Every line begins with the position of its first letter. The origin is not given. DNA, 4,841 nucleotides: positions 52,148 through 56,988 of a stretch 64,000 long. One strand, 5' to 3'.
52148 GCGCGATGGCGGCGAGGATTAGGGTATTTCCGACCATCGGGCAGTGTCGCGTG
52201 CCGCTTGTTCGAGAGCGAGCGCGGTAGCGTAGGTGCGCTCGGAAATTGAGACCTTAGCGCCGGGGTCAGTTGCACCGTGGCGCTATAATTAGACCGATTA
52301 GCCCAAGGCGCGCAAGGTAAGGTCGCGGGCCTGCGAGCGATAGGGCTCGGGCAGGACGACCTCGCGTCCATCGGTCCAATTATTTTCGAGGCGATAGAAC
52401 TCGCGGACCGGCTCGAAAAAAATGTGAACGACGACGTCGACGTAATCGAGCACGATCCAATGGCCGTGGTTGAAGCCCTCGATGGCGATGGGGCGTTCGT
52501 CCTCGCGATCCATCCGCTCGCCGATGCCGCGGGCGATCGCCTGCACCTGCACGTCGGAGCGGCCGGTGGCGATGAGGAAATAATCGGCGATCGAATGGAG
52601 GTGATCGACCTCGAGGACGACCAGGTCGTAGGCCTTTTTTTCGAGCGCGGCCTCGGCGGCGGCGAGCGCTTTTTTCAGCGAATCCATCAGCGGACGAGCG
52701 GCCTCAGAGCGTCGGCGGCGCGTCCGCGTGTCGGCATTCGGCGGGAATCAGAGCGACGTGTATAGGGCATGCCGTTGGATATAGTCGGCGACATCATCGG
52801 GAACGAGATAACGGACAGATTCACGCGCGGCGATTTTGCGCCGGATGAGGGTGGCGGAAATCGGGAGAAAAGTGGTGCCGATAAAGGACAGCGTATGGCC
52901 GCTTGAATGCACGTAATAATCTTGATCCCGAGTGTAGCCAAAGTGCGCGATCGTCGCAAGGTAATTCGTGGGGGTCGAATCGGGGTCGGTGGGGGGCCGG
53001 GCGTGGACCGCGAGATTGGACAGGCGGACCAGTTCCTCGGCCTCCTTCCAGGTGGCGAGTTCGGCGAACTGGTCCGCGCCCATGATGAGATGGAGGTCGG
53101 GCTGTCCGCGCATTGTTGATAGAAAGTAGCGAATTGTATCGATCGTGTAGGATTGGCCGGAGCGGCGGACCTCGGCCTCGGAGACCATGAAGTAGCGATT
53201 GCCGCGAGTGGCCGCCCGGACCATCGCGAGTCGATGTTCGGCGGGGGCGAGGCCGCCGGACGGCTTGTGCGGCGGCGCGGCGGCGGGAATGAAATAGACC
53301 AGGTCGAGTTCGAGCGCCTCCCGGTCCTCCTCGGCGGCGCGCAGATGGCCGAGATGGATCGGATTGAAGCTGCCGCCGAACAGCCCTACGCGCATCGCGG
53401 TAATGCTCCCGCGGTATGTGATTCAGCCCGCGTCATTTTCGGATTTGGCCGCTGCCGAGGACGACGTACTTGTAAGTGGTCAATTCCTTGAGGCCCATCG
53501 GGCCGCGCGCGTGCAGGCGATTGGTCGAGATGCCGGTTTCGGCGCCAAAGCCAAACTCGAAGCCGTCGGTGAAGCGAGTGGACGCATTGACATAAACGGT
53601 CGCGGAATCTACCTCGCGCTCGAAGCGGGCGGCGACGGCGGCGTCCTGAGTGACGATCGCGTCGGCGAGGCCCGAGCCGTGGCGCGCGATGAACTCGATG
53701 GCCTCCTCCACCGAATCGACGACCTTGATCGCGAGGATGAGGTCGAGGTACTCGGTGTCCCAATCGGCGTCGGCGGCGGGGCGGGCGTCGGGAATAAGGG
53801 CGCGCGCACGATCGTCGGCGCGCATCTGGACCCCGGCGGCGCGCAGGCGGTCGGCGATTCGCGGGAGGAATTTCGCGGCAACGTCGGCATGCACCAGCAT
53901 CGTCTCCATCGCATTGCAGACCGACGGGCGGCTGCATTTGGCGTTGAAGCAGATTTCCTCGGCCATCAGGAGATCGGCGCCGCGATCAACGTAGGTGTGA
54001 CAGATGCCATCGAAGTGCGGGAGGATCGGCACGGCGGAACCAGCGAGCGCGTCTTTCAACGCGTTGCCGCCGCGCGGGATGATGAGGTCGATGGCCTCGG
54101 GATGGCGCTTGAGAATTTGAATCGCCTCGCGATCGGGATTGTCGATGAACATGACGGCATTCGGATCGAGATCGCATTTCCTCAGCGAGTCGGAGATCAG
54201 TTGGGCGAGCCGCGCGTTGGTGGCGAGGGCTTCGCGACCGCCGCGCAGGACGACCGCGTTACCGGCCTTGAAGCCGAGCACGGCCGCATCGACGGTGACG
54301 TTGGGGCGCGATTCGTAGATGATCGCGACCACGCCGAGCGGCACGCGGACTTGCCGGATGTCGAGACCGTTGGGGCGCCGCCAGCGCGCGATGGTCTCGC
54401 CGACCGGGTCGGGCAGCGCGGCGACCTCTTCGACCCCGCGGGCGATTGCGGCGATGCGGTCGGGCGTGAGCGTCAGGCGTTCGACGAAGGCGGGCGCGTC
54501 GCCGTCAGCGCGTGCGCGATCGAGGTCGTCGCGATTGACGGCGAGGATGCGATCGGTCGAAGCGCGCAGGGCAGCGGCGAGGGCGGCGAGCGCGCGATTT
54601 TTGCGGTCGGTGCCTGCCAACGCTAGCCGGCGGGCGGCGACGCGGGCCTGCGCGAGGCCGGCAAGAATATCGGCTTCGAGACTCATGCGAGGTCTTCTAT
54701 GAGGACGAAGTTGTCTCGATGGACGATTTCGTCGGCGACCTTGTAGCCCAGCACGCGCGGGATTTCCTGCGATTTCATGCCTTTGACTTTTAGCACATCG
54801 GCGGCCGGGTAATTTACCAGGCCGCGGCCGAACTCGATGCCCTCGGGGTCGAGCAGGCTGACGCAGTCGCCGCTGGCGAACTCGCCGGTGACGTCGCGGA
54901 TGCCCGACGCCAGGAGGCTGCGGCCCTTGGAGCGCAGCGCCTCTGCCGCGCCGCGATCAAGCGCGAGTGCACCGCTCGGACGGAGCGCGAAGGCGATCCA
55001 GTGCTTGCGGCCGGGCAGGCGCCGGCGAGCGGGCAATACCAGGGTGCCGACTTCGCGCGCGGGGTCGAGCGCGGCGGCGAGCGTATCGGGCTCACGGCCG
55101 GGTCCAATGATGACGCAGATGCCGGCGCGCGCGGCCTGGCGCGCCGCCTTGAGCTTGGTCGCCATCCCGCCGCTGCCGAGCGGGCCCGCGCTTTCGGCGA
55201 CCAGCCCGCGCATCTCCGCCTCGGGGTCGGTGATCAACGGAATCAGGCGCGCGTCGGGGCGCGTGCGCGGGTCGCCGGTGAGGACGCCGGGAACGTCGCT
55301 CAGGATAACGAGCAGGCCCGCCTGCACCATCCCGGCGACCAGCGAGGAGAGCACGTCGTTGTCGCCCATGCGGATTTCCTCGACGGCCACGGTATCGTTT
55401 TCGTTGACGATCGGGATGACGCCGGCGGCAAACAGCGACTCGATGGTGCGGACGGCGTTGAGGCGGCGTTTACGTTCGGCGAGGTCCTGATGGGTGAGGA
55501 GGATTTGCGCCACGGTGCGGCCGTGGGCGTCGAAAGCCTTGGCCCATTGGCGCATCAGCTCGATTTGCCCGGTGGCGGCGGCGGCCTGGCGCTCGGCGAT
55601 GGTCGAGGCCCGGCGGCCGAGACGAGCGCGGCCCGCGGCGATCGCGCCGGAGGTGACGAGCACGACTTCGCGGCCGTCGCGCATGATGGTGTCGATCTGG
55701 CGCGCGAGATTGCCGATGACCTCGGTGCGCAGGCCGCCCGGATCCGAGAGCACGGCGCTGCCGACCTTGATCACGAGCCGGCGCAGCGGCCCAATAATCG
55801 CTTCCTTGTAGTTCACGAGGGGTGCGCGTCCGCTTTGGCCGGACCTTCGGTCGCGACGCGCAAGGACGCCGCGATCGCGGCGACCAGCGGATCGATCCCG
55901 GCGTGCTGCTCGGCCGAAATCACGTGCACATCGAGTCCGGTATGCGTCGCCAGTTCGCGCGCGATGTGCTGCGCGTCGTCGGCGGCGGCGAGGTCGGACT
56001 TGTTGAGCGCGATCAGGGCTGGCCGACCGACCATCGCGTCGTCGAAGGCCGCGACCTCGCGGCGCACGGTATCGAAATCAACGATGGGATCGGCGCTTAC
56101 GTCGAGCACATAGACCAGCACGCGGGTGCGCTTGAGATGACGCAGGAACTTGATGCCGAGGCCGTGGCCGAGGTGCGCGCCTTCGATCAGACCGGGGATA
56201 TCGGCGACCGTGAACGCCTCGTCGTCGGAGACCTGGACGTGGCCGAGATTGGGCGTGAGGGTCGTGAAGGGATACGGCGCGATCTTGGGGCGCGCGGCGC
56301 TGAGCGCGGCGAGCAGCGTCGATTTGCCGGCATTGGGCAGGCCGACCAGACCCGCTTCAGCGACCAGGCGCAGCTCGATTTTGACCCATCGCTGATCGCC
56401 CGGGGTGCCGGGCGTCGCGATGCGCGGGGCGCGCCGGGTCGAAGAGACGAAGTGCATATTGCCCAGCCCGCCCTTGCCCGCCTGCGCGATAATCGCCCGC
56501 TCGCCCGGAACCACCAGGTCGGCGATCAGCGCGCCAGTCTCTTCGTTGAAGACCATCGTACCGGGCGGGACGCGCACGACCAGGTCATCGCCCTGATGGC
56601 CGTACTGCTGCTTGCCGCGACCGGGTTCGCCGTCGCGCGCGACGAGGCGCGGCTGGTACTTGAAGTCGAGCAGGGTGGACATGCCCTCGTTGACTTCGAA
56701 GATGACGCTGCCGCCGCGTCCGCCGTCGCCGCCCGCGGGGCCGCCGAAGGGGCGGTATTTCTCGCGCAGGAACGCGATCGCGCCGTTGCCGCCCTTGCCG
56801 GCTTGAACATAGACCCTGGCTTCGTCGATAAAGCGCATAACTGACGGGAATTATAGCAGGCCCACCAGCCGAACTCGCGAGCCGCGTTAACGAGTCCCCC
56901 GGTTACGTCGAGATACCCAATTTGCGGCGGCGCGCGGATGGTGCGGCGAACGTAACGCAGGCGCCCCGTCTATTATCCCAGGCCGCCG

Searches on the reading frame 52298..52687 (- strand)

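Call 37: search_protein_families(library=pfam, proteins=[window:52298-52687:-], max_evalue=0.001)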
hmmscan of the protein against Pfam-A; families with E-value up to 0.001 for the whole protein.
window:52298-52687:- (129 aa): 1 family
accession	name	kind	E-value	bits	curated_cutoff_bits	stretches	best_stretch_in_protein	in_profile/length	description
PF02410.21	RsfS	-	4.1e-29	101.1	21.6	1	10-104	3-98/98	Ribosomal silencing factor during starvation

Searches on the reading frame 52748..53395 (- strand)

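Call 37: search_protein_families(library=pfam, proteins=[window:52748-53395:-], max_evalue=0.001)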
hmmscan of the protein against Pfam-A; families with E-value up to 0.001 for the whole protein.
window:52748-53395:- (215 aa): 1 family
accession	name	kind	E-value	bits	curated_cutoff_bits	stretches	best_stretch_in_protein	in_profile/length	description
PF01467.32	CTP_transf_like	-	7.3e-25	88.1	21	1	5-186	1-132/133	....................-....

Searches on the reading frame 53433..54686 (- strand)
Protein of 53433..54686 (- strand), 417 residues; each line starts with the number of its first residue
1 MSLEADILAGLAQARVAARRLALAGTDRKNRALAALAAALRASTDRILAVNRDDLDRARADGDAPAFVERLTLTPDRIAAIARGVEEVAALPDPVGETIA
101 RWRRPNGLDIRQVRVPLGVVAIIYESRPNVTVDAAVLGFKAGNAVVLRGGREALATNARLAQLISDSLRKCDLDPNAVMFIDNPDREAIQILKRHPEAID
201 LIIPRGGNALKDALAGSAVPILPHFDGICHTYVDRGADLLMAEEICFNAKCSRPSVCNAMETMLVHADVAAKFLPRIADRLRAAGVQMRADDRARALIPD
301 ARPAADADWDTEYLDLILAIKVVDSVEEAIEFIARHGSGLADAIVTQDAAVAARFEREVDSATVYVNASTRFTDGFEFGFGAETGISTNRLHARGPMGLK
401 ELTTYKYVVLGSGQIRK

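Call 40: search_protein_families(library=pfam, proteins=[window:53433-54686:-], max_evalue=0.001)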
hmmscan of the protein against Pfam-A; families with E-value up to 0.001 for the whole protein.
window:53433-54686:- (417 aa): 1 family
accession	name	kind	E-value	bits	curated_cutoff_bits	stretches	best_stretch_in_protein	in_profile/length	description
PF00171.27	Aldedh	-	3.2e-20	72.6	23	2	5-288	29-300/461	Aldehyde dehydrogenase family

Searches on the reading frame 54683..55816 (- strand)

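Call 40: search_protein_families(library=pfam, proteins=[window:54683-55816:-], max_evalue=0.001)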
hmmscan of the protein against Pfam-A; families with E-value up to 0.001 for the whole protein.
window:54683-55816:- (377 aa): 2 families
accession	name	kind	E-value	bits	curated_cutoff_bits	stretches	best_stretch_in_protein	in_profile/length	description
PF00696.33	AA_kinase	-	3.8e-48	164.7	24.9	1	13-237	2-232/234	Amino acid kinase family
PF01472.26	PUA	-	4.4e-20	71.8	24.8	1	283-356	2-74/74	PUA domain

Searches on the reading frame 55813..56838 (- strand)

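Call 40: search_protein_families(library=pfam, proteins=[window:55813-56838:-], max_evalue=0.001)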
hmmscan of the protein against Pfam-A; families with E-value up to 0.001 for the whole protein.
window:55813-56838:- (341 aa): 7 families
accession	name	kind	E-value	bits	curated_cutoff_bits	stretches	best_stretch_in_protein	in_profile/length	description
PF01018.28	GTP1_OBG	-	9.2e-60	201.2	27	1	4-158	1-155/155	GTP1/OBG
PF01926.29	MMR_HSR1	-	2.1e-23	83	21.9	1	162-280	2-113/113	50S ribosome-binding GTPase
PF02421.24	FeoB_N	-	9.4e-13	48.4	27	1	163-322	4-156/156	Ferrous iron transport protein B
PF00025.27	Arf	-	3.3e-06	27.1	22.3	1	164-300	19-144/174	ADP-ribosylation factor family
PF03193.22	RsgA_GTPase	-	3.4e-05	24.2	30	1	248-326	31-108/174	RsgA GTPase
PF09439.16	SRPRB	-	0.00015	21.6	25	1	164-296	8-134/178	Signal recognition particle receptor beta subunit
PF16897.10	MMR_HSR1_Xtn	-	0.00042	20.7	35.2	1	269-326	53-104/106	C-terminal region of MMR_HSR1 domain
